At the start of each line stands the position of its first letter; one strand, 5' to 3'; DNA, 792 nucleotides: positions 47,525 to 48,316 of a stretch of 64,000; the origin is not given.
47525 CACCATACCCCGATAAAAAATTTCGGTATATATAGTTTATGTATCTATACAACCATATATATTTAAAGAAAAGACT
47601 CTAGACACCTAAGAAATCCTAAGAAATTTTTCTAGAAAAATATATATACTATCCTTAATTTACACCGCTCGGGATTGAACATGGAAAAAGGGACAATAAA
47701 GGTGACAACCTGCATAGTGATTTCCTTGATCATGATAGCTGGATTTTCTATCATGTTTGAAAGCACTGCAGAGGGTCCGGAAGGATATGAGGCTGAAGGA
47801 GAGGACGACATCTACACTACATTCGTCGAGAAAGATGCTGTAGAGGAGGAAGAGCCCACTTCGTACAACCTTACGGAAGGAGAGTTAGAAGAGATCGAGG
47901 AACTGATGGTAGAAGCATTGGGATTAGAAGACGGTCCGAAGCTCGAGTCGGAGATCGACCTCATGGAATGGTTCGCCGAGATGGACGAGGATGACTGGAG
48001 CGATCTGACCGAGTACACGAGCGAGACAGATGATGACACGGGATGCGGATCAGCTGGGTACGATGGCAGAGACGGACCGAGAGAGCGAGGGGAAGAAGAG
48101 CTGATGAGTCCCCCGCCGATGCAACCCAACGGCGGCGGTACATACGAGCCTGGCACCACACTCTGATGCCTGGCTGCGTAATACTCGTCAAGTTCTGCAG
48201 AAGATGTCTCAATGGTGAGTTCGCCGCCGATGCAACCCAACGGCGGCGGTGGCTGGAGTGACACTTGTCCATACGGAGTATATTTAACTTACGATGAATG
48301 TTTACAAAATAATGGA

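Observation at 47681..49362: Tandem cassette of paralogous cysteine-rich peptide precursors sharing a conserved leader, each translationally coupled to a 2-TM microprotein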

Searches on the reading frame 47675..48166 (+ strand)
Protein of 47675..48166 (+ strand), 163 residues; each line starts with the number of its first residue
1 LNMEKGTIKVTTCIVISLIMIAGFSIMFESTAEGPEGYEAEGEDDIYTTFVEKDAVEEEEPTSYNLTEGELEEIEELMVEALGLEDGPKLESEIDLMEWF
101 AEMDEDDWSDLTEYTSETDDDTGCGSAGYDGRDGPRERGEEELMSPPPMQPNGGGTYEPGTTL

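Call 6: search_protein_families(library=pfam, proteins=[window:47675-48166:+], max_evalue=0.1)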
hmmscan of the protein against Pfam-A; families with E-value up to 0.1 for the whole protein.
window:47675-48166:+ (163 aa): 0 families

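Call 7: search_protein_families(library=ncbifam, proteins=[window:47675-48166:+], max_evalue=0.1)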
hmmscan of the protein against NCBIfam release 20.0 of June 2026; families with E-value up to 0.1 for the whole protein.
window:47675-48166:+ (163 aa): 0 families

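Call 23: find_homologous_proteins(query=window:47675-48166:+, max_evalue=10)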
Query window:47675-48166:+ (163 aa): 11 proteins with E <= 10 among 80 candidates.
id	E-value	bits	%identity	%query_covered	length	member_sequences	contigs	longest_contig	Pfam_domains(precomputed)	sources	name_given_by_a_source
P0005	1.3e-100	352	100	100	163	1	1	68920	-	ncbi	ncbi:MAG: hypothetical protein R6W73_03990 [Candidatus Saliniplasma sp.]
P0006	2.2e-39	153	88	52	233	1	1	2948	-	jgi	-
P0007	7.0e-38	148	88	44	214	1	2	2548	-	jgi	-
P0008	6.2e-31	126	71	56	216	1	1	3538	-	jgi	-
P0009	2.0e-28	117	83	49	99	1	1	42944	-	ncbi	ncbi:MAG: hypothetical protein R6W73_02960 [Candidatus Saliniplasma sp.]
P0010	1.5e-20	92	96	30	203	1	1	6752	-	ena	-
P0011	4.7e-19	87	84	33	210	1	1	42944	-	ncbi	ncbi:MAG: hypothetical protein R6W73_02965 [Candidatus Saliniplasma sp.]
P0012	5.3e-19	87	90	31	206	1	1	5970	-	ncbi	ncbi:MAG: hypothetical protein R6V04_05485 [bacterium]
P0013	8.6e-19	86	76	33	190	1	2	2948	-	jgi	-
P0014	1.0e-15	76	80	34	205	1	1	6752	-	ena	-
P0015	1.5e-7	50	75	25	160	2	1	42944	-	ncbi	ncbi:MAG: hypothetical protein R6W73_02975 [Candidatus Saliniplasma sp.]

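Call 25: find_encoding_contigs(protein=P0011, flank=10000)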
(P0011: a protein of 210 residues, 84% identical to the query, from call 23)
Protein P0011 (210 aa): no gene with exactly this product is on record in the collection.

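Call 26: find_encoding_contigs(protein=P0010, flank=10000)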
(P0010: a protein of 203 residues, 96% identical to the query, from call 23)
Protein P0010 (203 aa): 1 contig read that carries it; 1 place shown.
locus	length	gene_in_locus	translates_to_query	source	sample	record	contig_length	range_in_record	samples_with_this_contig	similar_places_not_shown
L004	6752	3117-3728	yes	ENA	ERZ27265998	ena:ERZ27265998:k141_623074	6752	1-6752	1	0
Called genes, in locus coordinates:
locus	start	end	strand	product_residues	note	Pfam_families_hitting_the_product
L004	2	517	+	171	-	?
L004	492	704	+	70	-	-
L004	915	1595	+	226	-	PF07719:TPR_2 (faint)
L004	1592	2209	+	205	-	-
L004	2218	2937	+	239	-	-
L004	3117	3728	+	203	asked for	-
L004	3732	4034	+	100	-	-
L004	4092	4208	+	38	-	-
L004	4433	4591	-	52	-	-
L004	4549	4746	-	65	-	-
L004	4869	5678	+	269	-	PF19420:DDAH_eukar, PF02274:ADI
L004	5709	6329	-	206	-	PF02632:BioY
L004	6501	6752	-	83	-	?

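Call 27: find_encoding_contigs(protein=P0012, flank=10000)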
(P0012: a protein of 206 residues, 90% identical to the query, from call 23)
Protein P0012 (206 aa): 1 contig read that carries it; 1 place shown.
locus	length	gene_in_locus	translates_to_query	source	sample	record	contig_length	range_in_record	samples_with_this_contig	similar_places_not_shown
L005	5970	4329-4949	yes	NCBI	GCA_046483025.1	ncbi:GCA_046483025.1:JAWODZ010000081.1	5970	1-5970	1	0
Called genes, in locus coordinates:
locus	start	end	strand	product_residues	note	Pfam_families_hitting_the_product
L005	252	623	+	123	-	-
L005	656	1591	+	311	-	-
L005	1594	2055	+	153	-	-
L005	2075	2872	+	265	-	-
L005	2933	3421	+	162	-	-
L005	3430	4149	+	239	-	-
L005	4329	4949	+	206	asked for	-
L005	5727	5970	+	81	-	?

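Call 31: find_encoding_contigs(protein=P0013, flank=10000)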
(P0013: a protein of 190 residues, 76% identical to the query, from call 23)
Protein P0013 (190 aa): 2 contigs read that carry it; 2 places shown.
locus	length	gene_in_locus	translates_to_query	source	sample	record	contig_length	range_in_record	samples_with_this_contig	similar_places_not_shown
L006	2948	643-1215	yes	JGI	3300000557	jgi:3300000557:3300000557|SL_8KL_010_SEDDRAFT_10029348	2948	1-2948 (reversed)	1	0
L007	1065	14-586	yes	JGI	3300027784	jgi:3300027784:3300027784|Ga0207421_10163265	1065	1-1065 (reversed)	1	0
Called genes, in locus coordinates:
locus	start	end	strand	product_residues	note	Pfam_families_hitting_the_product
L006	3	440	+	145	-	?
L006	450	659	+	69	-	-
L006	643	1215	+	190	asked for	-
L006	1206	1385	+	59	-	-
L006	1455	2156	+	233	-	-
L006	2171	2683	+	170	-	-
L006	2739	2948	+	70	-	?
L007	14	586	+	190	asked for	-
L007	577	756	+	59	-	-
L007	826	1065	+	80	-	?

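Call 32: find_encoding_contigs(protein=P0008, flank=10000)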
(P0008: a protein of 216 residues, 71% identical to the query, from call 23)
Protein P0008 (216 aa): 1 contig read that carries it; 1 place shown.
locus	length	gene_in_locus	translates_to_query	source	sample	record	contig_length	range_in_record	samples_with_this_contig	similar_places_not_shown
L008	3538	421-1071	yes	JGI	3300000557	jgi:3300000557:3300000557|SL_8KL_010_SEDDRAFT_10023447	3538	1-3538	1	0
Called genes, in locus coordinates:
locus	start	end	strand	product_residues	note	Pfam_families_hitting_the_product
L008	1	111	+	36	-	?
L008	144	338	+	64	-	-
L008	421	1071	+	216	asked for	-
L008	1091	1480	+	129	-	-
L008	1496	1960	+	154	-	-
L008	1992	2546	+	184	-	-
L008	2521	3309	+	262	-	-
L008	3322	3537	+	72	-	?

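Call 44: search_protein_families(library=pfam, alignment_id=A2, max_evalue=1)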
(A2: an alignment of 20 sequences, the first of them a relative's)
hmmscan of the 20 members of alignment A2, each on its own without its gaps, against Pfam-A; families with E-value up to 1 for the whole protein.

A. member 1, P0008 (216 aa): 0 families

B. families by the number of members that match (of 20 scanned): 4 families
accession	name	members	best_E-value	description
PF14164.11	YqzH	1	0.0031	YqzH-like protein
PF07108.16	PipA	1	0.25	PipA protein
PF02382.20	RTX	1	0.39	N-terminal domain in RTX protein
PF06358.17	BNYVV_TGB3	1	0.68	Beet necrotic yellow vein virus, movement protein TGB3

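Call 45: search_solved_structures(query=A2, max_evalue=10)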
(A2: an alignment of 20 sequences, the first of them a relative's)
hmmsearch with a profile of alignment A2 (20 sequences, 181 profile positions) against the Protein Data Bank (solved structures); distinct sequences matched with E-value up to 10: 0.

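Call 48: find_related_loci(query=A2, collection=genome_contigs, flank=10000)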
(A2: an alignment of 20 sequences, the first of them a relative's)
Query A2 (216 aa) in genome_contigs; peptide patterns used: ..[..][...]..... (x = any residue, [..] = any of these).
43 stretches matched a pattern; 1 encode a relative of the query (tblastn E <= 1e-3); 1 distinct loci.
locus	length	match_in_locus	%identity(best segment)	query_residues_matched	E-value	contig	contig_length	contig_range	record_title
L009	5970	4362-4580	60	56-132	1e-20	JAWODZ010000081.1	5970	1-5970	MAG: bacterium isolate BLK5-2.bin.76 k191_2055334, whole genome shotgun sequence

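Call 49: find_related_loci(query=A2, collection=metagenome_contigs, flank=6000)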
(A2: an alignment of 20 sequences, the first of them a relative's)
Query A2 (216 aa) in metagenome_contigs; peptide patterns used: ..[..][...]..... (x = any residue, [..] = any of these).
57 stretches matched a pattern; 11 encode a relative of the query (tblastn E <= 1e-3); 11 distinct loci.
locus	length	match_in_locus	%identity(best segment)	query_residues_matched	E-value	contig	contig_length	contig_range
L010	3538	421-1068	100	1-216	4e-149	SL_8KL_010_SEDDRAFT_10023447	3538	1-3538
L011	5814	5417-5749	76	46-162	1e-50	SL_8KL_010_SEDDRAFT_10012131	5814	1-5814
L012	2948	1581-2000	61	25-161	7e-43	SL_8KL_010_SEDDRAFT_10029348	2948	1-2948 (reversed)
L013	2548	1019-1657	49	1-203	2e-40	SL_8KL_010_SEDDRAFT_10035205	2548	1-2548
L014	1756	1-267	81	59-147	3e-36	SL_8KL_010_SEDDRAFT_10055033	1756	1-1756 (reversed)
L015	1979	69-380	66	55-162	6e-33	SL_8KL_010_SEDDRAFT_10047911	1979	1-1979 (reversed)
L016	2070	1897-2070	84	1-58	2e-26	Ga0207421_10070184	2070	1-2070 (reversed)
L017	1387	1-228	64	52-132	4e-24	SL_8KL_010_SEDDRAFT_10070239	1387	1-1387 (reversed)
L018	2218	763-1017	54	58-145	3e-20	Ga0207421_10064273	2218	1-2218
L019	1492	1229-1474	51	46-132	1e-18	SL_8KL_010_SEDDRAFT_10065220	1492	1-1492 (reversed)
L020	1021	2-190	57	62-128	7e-16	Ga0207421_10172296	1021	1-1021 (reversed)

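Call 53: search_protein_families(library=ncbifam, alignment_id=A2, max_evalue=1)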
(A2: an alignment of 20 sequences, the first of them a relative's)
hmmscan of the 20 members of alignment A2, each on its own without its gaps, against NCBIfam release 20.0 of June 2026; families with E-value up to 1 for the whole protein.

A. member 1, P0008 (216 aa): 0 families

B. families by the number of members that match (of 20 scanned): 5 families
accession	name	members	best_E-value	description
NF040679.1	halocin_of_epi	1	6.1e-13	halocin C8 precursor-like protein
TIGR04449.1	halocin_C8_dom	1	2.8e-05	halocin C8-like domain-containing protein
NF007754.0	PRK10435.1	1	0.079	cadaverine/lysine antiporter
TIGR01370.1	TIGR01370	1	0.11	MJ1477/TM1410 family putative glycoside hydrolase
NF007153.0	PRK09588.1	1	0.45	RNA ligase RtcB family protein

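Call 54: search_protein_representatives(alignment_id=A3)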
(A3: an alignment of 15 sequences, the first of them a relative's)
Query: 15 sequences, 205 profile positions. Proteins with E-value up to 0.001 (for the whole library): 31; up to 1e-10: 21; up to 1e-30: 9. The best 31 are listed.
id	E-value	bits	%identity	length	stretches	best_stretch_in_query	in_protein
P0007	1.0e-67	244.3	-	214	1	9-201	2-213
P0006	9.4e-64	231.3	-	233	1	2-183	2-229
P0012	3.4e-55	203.4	-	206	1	28-195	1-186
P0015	9.2e-54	198.7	-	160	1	56-198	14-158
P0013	1.5e-52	194.7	-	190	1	22-201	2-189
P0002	1.3e-49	185.1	-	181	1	28-199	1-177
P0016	2.3e-44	168.0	-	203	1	28-171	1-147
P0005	4.7e-43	163.7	-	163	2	9-95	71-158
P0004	6.3e-41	156.8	-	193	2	73-204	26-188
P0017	7.9e-30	120.5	-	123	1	81-201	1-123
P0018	1.0e-28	116.9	-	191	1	28-199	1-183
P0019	4.3e-22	95.3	-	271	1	6-203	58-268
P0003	1.6e-21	93.4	-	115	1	88-188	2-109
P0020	1.7e-21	93.4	-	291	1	7-197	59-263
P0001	8.0e-20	87.9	-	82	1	81-137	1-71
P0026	1.8e-11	60.6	-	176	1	47-165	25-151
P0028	2.5e-09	53.6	-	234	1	81-204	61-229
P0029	2.5e-09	53.6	-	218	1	9-179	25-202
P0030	5.1e-09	52.6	-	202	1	85-187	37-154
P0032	3.3e-08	49.9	-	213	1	66-194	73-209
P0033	3.3e-08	49.9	-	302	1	85-180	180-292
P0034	3.5e-07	46.6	-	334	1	83-190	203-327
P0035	1.1e-04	38.4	-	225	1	85-186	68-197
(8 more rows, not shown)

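Call 56: search_protein_families(library=ncbifam, proteins=[L005:132-620:+, P0008, L011:1-504:+, L016:1-399:+, P0013, L004:41-514:+, P0006], max_evalue=1)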
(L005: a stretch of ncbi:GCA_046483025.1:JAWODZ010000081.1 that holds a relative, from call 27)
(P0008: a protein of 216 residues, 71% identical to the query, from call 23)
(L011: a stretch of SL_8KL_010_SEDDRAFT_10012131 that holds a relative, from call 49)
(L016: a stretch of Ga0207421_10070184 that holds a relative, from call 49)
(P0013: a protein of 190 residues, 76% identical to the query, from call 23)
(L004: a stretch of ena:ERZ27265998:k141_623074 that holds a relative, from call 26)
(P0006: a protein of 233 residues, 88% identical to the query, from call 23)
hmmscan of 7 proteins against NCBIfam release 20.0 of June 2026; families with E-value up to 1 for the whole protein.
L005:132-620:+ (163 aa): 0 families

P0008 (216 aa): 0 families

L011:1-504:+ (168 aa): 0 families

L016:1-399:+ (133 aa): 0 families

P0013 (190 aa): 0 families

L004:41-514:+ (158 aa): 2 families
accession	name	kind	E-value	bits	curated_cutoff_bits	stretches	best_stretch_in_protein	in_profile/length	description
NF040679.1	halocin_of_epi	equivalog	6.1e-13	48.9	200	1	102-157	187-242/243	halocin C8 precursor-like protein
TIGR04449.1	halocin_C8_dom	subfamily_domain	2.8e-05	25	24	1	102-158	3-64/69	halocin C8-like domain-containing protein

P0006 (233 aa): 0 families

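Call 58: search_protein_families(library=ncbifam, proteins=[P0019, P0020, P0028, P0030, P0032, P0033, P0034, P0035, P0026, P0029], max_evalue=0.1)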
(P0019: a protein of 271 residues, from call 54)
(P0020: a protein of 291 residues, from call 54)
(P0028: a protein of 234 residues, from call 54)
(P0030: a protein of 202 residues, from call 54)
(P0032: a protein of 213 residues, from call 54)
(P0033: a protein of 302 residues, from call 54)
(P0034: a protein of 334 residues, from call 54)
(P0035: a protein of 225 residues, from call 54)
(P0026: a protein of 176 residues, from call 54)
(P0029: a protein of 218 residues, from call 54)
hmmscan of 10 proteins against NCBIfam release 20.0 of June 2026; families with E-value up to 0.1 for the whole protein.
P0019 (271 aa): 0 families

P0020 (291 aa): 0 families

P0028 (234 aa): 2 families
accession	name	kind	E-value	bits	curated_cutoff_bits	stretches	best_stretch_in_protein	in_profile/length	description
TIGR03696.1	Rhs_assc_core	domain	2.9e-19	69.4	32.5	1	5-55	25-75/76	RHS repeat-associated core domain-containing protein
NF041261.1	RHS_core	equivalog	1.3e-08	33.1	2000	1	5-55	1211-1260/1261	RHS element core protein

P0030 (202 aa): 1 family
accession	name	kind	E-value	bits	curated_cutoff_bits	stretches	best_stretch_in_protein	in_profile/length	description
TIGR03696.1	Rhs_assc_core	domain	0.0048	17.4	32.5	1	8-27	56-75/76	RHS repeat-associated core domain-containing protein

P0032 (213 aa): 2 families
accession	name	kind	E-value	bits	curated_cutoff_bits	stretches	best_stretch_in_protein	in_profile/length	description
TIGR03696.1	Rhs_assc_core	domain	5.4e-25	87.7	32.5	1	12-88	1-76/76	RHS repeat-associated core domain-containing protein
NF041261.1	RHS_core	equivalog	9e-11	40.3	2000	1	23-88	1197-1261/1261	RHS element core protein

P0033 (302 aa): 2 families
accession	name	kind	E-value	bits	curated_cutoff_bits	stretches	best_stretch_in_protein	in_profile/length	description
TIGR03696.1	Rhs_assc_core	domain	1.2e-21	77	32.5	1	102-171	6-75/76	RHS repeat-associated core domain-containing protein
NF041261.1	RHS_core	equivalog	1.1e-10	40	2000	1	105-171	1195-1260/1261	RHS element core protein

P0034 (334 aa): 2 families
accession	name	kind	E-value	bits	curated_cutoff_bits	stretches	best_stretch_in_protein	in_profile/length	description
TIGR03696.1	Rhs_assc_core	domain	2.2e-07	31.3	32.5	1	93-155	1-69/76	RHS repeat-associated core domain-containing protein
NF041261.1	RHS_core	equivalog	0.0046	14.8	2000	1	102-140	1195-1233/1261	RHS element core protein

P0035 (225 aa): 2 families
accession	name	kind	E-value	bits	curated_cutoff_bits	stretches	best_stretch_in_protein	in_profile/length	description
TIGR03696.1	Rhs_assc_core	domain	3.5e-19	69.1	32.5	1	7-59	23-75/76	RHS repeat-associated core domain-containing protein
NF041261.1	RHS_core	equivalog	3.2e-07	28.5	2000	1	10-59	1212-1260/1261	RHS element core protein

P0026 (176 aa): 0 families

P0029 (218 aa): 0 families

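Call 71: predict_structure(alignment_id=A3)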
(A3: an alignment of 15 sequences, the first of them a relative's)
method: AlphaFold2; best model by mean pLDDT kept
length: 216 residues; sequences in the alignment: 15
mean_pLDDT: 64.3   pTM: 0.31
mean pLDDT of the five models: 64.3, 63.6, 61.1, 57.0, 54.2
residues with pLDDT >= 90: 0; 70-90: 84; 50-70: 85; < 50: 47
segments of 3 or more residues with pLDDT < 50: 1-16, 79-83, 102-112, 145-149
pLDDT, mean of each block of 10 residues (from residue 1): 40 45 58 58 64 69 57 51 51 50 46 54 78 81 56 79 85 75 84 75 83 84
secondary structure, 60 per line:
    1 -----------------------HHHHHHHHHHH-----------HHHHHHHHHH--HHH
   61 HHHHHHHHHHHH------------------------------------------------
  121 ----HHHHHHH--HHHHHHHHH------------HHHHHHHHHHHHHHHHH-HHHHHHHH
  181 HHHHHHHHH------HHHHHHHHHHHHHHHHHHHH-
elements in order: H24-34 H46-55 H58-72 H125-131 H134-142 H155-171 H173-189 H196-215

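Call 77: fold_search(model_id=the predicted structure, library=pdb)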
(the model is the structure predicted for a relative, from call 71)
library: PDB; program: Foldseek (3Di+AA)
matches with E <= 10: 4; with E <= 0.001: 0
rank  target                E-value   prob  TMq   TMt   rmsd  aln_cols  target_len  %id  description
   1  7wem_MODEL_1_A        6.8e+00  0.10  0.17  0.37   7.4        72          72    7  Solid-state NMR Structure of TFo c-Subunit Ring (released 2022-08-10)
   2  9itt_H                7.2e+00  0.09  0.17  0.36   6.7        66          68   14  Chloroflexus aurantiacus ADP-bound ATP synthase, state 2 (released 2025-03-19)
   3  8fbk                  8.6e+00  0.06  0.17  0.17  16.7       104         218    9  Improving the secretion of designed protein assemblies through negative design of cryptic transmembrane domains (released 2023-03-22)
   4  9itj_I                9.1e+00  0.08  0.17  0.36   7.0        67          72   13  Chloroflexus aurantiacus ATP synthase, state 1 (released 2025-03-19)
